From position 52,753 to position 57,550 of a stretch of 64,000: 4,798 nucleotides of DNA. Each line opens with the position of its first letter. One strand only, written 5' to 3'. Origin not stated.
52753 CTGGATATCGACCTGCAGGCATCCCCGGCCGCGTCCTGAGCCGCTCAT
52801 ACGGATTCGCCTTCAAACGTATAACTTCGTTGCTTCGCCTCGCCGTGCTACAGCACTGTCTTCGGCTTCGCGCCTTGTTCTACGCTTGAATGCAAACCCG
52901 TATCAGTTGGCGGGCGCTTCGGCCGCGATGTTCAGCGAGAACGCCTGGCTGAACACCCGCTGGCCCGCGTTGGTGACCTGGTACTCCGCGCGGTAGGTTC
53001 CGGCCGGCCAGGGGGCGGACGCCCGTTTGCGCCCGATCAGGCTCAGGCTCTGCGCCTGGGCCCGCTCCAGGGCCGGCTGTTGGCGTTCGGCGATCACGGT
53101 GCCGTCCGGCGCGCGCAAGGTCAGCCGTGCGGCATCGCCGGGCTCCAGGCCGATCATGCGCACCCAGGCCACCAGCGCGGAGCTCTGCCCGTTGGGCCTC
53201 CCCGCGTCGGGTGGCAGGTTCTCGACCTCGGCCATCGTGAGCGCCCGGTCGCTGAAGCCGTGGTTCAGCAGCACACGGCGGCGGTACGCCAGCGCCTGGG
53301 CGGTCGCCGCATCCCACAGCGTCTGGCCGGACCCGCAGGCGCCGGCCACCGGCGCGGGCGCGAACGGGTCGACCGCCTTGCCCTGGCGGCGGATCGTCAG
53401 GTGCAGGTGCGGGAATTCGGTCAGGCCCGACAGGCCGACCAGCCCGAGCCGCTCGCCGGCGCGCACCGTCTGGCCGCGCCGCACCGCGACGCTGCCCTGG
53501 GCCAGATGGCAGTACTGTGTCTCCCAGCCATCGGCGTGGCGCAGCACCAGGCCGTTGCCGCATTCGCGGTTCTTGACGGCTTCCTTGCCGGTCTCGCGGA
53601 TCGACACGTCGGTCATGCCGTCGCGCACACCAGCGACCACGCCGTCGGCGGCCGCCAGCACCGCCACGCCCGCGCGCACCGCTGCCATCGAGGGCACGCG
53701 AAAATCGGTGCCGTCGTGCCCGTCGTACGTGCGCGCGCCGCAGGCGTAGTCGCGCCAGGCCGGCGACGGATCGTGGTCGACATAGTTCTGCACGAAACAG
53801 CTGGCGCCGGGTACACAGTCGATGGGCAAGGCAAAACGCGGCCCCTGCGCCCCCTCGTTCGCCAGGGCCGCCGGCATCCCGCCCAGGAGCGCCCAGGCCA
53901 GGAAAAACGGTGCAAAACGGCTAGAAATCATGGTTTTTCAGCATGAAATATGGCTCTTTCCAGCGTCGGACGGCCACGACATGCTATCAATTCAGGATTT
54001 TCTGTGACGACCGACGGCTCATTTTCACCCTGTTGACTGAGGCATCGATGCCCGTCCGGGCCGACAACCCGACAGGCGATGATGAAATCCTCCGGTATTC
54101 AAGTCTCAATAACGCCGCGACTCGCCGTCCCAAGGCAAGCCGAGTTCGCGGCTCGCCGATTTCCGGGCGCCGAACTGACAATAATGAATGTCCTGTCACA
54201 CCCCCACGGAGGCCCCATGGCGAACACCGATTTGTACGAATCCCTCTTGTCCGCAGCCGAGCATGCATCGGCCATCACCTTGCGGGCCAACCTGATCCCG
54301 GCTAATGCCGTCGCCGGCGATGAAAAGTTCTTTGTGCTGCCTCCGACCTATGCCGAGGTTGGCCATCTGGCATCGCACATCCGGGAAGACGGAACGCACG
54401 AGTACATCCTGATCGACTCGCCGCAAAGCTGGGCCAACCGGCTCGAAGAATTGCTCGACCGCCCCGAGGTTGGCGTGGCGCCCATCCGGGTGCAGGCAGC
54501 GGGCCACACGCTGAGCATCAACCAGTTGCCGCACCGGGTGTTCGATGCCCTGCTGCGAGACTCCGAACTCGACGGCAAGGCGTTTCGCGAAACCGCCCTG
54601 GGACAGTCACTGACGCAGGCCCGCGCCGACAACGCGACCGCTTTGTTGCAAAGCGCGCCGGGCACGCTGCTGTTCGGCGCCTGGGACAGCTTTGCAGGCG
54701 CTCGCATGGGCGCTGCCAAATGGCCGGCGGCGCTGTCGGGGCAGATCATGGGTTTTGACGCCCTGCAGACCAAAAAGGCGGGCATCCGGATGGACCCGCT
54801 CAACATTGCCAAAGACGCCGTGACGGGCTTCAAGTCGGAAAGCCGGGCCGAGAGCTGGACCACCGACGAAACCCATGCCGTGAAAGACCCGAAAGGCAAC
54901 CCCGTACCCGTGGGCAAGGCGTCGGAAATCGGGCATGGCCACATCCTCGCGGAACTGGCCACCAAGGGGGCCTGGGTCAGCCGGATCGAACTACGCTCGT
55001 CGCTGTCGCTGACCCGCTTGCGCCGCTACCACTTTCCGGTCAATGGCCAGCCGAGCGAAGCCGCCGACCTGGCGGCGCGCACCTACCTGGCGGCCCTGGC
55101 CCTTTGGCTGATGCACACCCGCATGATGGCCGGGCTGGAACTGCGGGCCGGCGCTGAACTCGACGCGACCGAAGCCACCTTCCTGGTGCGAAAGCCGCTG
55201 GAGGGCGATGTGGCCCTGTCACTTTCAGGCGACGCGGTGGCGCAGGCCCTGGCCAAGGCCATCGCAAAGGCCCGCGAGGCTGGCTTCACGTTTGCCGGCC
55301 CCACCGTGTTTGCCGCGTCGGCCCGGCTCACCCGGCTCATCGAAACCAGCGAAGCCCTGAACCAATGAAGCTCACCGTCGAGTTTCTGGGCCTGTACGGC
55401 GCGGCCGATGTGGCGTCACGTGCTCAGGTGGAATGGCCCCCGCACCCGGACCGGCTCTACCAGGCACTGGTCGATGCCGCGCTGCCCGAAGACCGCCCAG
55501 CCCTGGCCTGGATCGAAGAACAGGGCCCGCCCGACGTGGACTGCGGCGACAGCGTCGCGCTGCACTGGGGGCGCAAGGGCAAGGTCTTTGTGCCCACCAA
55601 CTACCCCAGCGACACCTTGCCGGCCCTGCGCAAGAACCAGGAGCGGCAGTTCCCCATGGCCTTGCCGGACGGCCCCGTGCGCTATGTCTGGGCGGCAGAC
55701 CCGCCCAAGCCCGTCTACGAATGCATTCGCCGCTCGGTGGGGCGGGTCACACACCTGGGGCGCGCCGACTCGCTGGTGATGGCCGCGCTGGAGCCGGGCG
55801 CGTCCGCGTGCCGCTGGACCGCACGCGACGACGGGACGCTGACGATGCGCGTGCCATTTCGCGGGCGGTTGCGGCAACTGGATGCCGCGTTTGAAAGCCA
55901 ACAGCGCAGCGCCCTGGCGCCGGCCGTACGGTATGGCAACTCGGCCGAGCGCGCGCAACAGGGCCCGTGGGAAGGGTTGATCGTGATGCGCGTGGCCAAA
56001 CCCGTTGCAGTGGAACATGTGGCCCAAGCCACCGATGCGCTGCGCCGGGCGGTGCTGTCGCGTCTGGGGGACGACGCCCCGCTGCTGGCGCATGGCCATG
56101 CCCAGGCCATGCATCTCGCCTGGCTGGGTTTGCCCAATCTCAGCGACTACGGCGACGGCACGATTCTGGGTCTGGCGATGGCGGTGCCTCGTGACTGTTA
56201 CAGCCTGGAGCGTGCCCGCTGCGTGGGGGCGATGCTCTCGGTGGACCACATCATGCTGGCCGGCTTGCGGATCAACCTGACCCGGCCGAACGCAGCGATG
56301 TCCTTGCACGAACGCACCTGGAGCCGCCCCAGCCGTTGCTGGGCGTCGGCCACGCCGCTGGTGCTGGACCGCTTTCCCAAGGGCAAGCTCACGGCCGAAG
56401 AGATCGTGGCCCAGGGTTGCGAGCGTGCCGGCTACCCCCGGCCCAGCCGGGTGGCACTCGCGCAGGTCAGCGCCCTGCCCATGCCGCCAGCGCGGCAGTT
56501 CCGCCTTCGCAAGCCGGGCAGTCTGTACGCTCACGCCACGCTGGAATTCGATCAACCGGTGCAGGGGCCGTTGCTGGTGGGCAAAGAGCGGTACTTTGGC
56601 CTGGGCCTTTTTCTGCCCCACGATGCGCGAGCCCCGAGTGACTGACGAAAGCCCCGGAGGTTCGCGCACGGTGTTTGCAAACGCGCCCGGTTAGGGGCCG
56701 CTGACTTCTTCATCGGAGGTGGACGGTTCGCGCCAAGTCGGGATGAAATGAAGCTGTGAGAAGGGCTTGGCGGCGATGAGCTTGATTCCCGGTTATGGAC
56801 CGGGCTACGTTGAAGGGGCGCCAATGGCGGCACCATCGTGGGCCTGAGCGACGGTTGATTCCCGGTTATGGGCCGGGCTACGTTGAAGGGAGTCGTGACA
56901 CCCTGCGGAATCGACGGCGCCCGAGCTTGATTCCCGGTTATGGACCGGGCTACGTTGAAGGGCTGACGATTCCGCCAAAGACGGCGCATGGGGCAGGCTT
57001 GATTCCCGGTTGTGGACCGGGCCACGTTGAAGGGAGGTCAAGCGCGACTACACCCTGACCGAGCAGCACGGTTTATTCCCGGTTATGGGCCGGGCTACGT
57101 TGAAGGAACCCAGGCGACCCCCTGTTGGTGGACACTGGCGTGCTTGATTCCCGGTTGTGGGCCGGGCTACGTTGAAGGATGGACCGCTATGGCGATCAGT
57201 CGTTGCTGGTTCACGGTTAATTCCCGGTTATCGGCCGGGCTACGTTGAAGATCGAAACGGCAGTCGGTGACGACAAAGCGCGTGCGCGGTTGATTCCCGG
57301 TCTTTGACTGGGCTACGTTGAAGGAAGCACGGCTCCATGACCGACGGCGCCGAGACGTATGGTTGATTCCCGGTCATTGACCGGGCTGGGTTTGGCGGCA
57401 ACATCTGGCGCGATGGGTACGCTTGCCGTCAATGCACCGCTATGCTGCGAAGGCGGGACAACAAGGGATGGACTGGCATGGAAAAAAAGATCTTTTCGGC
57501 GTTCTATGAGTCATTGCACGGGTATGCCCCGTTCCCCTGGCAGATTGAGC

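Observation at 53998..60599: Compact, apparently adaptation-less type I-U/I-G-like CRISPR-Cas cassette with the array embedded between csb2 and cas3 and no Csx17-sized large subunit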

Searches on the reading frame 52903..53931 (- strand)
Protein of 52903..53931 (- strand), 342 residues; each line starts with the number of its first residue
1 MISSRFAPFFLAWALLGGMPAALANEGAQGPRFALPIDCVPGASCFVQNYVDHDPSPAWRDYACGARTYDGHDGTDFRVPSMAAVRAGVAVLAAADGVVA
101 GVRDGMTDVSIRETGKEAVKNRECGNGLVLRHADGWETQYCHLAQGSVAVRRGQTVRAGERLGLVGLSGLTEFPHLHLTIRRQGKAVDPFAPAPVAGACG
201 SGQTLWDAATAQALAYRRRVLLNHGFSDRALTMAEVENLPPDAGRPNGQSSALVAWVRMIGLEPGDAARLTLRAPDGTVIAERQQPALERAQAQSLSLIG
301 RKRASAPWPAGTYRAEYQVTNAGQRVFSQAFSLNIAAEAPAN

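Call 5: search_protein_families(library=pfam, proteins=[window:52903-53931:-], max_evalue=0.01)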
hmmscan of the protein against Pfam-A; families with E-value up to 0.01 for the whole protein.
window:52903-53931:- (342 aa): 1 family
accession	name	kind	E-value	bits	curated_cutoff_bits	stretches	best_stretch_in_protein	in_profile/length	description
PF01551.29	Peptidase_M23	-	2.2e-19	69.9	28.7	1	72-189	3-96/96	Peptidase family M23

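Call 47: find_encoding_contigs(protein=window:52903-53931:-, flank=10000, max_places=6)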
Protein window:52903-53931:- (342 aa): 24 contigs read that carry it; 6 places shown.
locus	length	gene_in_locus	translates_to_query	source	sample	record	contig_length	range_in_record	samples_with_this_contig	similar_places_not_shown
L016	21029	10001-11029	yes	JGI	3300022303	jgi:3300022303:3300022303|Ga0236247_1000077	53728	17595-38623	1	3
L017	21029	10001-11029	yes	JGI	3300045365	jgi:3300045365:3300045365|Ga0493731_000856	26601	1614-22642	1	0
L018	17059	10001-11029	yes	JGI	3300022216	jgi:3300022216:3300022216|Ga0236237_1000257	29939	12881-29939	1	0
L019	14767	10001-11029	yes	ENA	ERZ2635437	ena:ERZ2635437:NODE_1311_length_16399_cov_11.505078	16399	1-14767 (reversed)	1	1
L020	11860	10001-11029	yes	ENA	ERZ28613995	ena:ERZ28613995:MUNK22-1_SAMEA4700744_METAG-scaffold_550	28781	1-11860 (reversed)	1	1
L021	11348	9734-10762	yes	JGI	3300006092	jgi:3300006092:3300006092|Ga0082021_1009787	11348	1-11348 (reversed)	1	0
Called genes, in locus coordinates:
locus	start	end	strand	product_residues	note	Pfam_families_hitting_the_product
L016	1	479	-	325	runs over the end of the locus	PF00478:IMPDH (faint), PF03060:NMO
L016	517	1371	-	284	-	PF12146:Hydrolase_4, PF00561:Abhydrolase_1, PF12697:Abhydrolase_6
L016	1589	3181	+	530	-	PF03007:WS_DGAT_cat, PF06974:WS_DGAT_C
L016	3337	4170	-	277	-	-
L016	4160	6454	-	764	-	PF22590:Cas3-like_C_2, PF18019:Cas3_HD (faint)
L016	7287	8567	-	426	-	PF09609:Cas_GSU0054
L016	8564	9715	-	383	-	PF09617:Cas_GSU0053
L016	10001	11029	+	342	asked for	PF01551:Peptidase_M23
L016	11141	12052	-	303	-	PF01575:MaoC_dehydratas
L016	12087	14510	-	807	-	PF01804:Penicil_amidase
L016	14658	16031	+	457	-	PF03109:ABC1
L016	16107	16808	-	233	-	PF04029:2-ph_phosp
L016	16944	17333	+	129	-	-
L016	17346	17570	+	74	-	-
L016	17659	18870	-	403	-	PF05977:MFS_3, PF07690:MFS_1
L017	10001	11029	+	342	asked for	PF01551:Peptidase_M23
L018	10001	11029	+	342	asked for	PF01551:Peptidase_M23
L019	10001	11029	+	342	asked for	PF01551:Peptidase_M23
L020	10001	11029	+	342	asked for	PF01551:Peptidase_M23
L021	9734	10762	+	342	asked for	PF01551:Peptidase_M23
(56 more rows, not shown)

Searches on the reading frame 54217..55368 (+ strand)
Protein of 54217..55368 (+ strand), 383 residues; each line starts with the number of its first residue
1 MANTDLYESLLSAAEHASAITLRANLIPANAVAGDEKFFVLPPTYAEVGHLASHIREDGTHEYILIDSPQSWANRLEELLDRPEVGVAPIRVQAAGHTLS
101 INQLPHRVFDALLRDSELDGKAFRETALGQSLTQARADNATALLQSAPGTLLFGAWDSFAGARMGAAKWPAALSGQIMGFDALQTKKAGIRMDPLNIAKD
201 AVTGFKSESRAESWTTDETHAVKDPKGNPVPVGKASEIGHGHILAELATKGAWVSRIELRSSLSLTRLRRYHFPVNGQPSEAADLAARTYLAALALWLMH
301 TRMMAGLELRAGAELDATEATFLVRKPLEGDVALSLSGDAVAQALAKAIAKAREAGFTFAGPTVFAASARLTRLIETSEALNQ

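Call 5: search_protein_families(library=pfam, proteins=[window:54217-55368:+], max_evalue=0.01)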
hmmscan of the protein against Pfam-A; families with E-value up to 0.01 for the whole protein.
window:54217-55368:+ (383 aa): 1 family
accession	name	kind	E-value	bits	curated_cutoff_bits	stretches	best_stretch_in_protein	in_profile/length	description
PF09617.15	Cas_GSU0053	-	1.9e-35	122.7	25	1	32-182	10-166/168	CRISPR-associated protein GSU0053 (Cas_GSU0053)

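Call 6: search_protein_families(library=ncbifam, proteins=[window:54217-55368:+], max_evalue=0.01)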
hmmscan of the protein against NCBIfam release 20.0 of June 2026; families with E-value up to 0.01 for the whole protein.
window:54217-55368:+ (383 aa): 1 family
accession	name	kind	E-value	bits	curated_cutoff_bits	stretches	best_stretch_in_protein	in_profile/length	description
TIGR02570.1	cas7_GSU0053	equivalog_domain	6.5e-21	75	38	1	20-185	3-174/178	type I-G CRISPR-associated RAMP protein Csb1/Cas7g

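Call 9: search_protein_families(library=padloc, proteins=[window:54217-55368:+], max_evalue=0.01)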
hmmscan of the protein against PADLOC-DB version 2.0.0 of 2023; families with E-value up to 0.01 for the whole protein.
window:54217-55368:+ (383 aa): 4 families
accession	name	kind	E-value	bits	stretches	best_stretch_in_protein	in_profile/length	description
PDLC01630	Cas7g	-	4.6e-32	109.2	1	23-182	4-151/153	CAS-I-U; effector_G7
PDLC01351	Cas7g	-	4.2e-29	99.7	1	18-184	1-142/143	CAS-I-U; effector_G7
PDLC01291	Cas7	-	2.7e-22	78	1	19-184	2-146/151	CAS-I-U; effector_G7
PDLC00994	Cas7g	-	1.7e-21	75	1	20-185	3-174/178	"CRISPR-associated protein GSU0053/csb1, Dpsyc system"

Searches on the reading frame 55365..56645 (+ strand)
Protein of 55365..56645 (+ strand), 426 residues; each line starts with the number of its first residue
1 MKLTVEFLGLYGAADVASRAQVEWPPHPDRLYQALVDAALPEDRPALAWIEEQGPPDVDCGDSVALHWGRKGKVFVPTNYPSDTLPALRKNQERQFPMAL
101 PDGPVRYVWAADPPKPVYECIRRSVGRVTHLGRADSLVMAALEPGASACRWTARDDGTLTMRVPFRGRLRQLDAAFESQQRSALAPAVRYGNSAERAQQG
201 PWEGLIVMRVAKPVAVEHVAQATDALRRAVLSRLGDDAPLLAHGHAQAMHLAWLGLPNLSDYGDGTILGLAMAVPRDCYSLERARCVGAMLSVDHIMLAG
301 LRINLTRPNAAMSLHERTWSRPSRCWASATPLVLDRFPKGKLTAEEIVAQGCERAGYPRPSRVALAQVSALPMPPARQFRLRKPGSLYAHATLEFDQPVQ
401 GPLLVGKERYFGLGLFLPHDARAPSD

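Call 5: search_protein_families(library=pfam, proteins=[window:55365-56645:+], max_evalue=0.01)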
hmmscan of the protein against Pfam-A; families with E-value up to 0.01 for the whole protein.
window:55365-56645:+ (426 aa): 1 family
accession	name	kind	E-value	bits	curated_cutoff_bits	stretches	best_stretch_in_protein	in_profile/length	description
PF09609.15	Cas_GSU0054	-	3.6e-24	85.9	21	1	5-339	19-437/552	CRISPR-associated protein, GSU0054 family (Cas_GSU0054)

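Call 6: search_protein_families(library=ncbifam, proteins=[window:55365-56645:+], max_evalue=0.01)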
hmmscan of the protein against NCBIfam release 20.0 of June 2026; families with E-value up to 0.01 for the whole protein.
window:55365-56645:+ (426 aa): 1 family
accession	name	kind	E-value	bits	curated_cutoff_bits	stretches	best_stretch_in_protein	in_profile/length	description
TIGR02165.1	cas5_6_GSU0054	equivalog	1e-66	226.2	45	1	3-418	4-491/492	type I-G CRISPR-associated protein Csb2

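Call 9: search_protein_families(library=padloc, proteins=[window:55365-56645:+], max_evalue=0.01)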
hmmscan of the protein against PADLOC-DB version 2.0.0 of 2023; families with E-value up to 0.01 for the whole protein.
window:55365-56645:+ (426 aa): 8 families
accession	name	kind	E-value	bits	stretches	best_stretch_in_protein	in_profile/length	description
PDLC01777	Cas56g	-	1.8e-112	374.7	1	2-422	3-430/431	-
PDLC01410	Cas56g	-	1.4e-72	243.5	1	3-421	4-429/431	CAS-I-U; effector_G5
PDLC00995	Cas56g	-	2.6e-67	226.2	1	3-418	4-491/492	"CRISPR-associated protein GSU0054/csb2, Dpsyc system"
PDLC01347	Cas5g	-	3e-60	202.8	1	19-418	8-374/374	CAS-I-U; effector_G5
PDLC01626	Cas56g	-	5.6e-52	175.3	1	3-418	4-412/412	CAS-I-U; effector_G5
PDLC01778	Cas56g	-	1.6e-25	88.7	1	102-419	107-448/449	-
PDLC01776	Cas56g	-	4e-20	70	2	8-182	11-195/497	-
PDLC01280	Cas5g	-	3.1e-08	31.2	1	249-414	220-384/384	CAS-I-U; effector_G5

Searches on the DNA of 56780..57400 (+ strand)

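Call 61: search_dna_similar(query=window:56780-57400:+, collection=phages, mode=distant, max_evalue=10, max_rows=15)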
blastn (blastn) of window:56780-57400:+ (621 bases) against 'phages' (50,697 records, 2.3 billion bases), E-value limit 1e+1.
Records with a match: 43; places in all: 44; records where one place covers at least 80% of the query: 0.
Best place of each record, by identity: >=99% 1; 95-99% 2; 90-95% 34; 80-90% 6.
By first word of the organism name: Pseudomonas 37; Halorubrum 2; Ralstonia 1; Pantoea 1; Vibrio 1; Microcystis 1.
By host as written in the record: Pseudomonas aeruginosa 17; - 7; Pseudomonas aeruginosa PAO1 4; Pseudomonas sp. 2; Pseudomonas aeruginosa HIM-6 2; Pseudomonas aeruginosa ATCC 27853 2; Halorubrum sp. SS5-4 2; Pseudomonas aeruginosa ATCC 15692 (PAO1) 1; and 6 more.
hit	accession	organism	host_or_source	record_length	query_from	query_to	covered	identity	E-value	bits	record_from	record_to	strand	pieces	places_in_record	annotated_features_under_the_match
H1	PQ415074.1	Pseudomonas phage Baskent_P6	Pseudomonas aeruginosa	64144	255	289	6%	94.3%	3e-5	55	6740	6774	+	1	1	hypothetical protein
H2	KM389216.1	Pseudomonas phage F_ET605sp/Pa1651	-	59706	255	289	6%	94.3%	3e-5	55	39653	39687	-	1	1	record has no annotation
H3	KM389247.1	Pseudomonas phage JBD90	-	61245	255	289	6%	94.3%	3e-5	55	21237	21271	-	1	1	record has no annotation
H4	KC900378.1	Pseudomonas phage LKA5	Pseudomonas aeruginosa PAO1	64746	255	289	6%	94.3%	3e-5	55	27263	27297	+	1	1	portal protein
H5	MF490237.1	Pseudomonas phage vB_PaeP_E220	-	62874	255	289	6%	94.3%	3e-5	55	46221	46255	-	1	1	hypothetical protein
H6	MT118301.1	Pseudomonas phage Epa33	Pseudomonas sp.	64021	255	289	6%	94.3%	3e-5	55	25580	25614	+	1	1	hypothetical protein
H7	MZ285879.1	Pseudomonas phage PA8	Pseudomonas aeruginosa PAO1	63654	255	289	6%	94.3%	3e-5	55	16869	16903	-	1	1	hypothetical protein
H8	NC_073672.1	Pseudomonas phage PA8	Pseudomonas aeruginosa PAO1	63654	255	289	6%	94.3%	3e-5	55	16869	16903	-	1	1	hypothetical protein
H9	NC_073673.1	Pseudomonas phage vB_PaeP_E220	-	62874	255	289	6%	94.3%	3e-5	55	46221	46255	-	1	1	hypothetical protein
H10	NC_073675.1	Pseudomonas phage LKA5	Pseudomonas aeruginosa PAO1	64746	255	289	6%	94.3%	3e-5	55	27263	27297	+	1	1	portal protein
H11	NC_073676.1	Pseudomonas phage Epa33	Pseudomonas sp.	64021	255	289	6%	94.3%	3e-5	55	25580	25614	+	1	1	hypothetical protein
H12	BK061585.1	Pseudomonas phage vB_PaeP-D14I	Pseudomonas aeruginosa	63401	255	289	6%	94.3%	3e-5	55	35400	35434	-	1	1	phage portal (connector) protein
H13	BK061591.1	Pseudomonas phage vB_PaeP-D14S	Pseudomonas aeruginosa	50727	255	289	6%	94.3%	3e-5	55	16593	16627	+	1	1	phage portal (connector) protein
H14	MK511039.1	Pseudomonas phage vB_Pae_CF24a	Pseudomonas aeruginosa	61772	255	289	6%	91.4%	1e-3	51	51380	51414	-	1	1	hypothetical protein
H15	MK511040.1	Pseudomonas phage vB_Pae_CF63a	Pseudomonas aeruginosa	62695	255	289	6%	91.4%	1e-3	51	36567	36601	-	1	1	hypothetical protein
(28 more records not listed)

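Call 62: search_dna_similar(query=window:56780-57400:+, collection=plasmids, mode=distant, max_evalue=10, max_rows=15)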
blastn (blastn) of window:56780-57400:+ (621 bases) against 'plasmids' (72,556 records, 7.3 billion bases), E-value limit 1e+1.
Records with a match: 29; places in all: 29; records where one place covers at least 80% of the query: 0.
Best place of each record, by identity: >=99% 8; 90-95% 16; 80-90% 5.
By first word of the organism name: Salmonella 13; Streptomyces 4; Mycetohabitans 4; Cupriavidus 2; Rhizobium 2; Nocardia 2; Leisingera 1; Rhodococcus 1.
By predicted mobility (MOB-suite, as given by PLSDB): non-mobilizable 21; mobilizable 8.
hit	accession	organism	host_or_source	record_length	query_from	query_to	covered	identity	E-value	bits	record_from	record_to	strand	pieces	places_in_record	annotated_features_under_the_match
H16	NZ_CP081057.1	Leisingera aquaemixtae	-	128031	478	515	6%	89.5%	2e-1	45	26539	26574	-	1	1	VirB8/TrbF family protein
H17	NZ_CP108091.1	Streptomyces virginiae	-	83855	37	70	5%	85.3%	7e+0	40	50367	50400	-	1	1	peptidase inhibitor family I36 protein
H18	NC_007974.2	Cupriavidus metallidurans CH34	-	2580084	33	64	5%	87.9%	7e+0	39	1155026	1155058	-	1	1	none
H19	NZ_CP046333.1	Cupriavidus metallidurans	sedimentation pond in a zinc factory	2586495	33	64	5%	87.9%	7e+0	39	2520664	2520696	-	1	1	none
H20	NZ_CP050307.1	Rhizobium lusitanum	Oxytropis pumilio,cell culture,root ...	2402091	495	525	5%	90.3%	6e-1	44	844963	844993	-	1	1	none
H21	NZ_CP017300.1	Rhodococcus sp. YL-1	pure culture,soil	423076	355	386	5%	87.5%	2e+0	41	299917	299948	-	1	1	hypothetical protein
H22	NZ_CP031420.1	Nocardia farcinica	Homo sapiens,Madura foot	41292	136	162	4%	92.9%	7e+0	39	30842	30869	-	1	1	none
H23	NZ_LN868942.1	Nocardia farcinica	not known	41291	136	162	4%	92.9%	7e+0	39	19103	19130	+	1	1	none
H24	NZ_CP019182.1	Salmonella enterica subsp. enterica serovar Inverness str. ...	-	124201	446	471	4%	92.3%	7e+0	39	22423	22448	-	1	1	none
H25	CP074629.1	Salmonella enterica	environmental,soil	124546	446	471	4%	92.3%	7e+0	39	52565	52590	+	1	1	none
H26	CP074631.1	Salmonella enterica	environmental,water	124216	446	471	4%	92.3%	7e+0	39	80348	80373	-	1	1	none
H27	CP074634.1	Salmonella enterica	environmental,water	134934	446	471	4%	92.3%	7e+0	39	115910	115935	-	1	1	none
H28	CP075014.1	Salmonella enterica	environmental,water gallon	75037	446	471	4%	92.3%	7e+0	39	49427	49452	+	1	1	none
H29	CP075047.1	Salmonella enterica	environmental,sediment stream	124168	446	471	4%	92.3%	7e+0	39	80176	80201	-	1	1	none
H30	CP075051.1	Salmonella enterica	environmental,sediment stream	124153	446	471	4%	92.3%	7e+0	39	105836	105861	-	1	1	none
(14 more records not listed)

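Call 63: get_annotated_region(hit=H4, flank=1500)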
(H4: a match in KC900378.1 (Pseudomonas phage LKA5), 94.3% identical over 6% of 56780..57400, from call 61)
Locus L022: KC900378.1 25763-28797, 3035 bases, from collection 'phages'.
description: Pseudomonas phage LKA5, complete genome.
organism: Pseudomonas phage LKA5 (NCBI taxid 1327940)
taxonomy: Viruses; Duplodnaviria; Heunggongvirae; Uroviricota; Caudoviricetes; Hollowayvirus
host: Pseudomonas aeruginosa PAO1; source: -; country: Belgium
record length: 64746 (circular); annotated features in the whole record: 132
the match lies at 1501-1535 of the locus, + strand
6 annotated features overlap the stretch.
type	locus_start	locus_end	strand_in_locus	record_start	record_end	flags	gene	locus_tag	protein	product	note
CDS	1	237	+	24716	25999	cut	-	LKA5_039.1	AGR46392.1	terminase large subunit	-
CDS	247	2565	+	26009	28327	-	-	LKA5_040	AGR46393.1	portal protein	-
regulatory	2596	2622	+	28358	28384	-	-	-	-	terminator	-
regulatory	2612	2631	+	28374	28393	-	-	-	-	terminator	-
regulatory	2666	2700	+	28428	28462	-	-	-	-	promoter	-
CDS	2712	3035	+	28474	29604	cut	-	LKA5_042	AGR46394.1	hypothetical protein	-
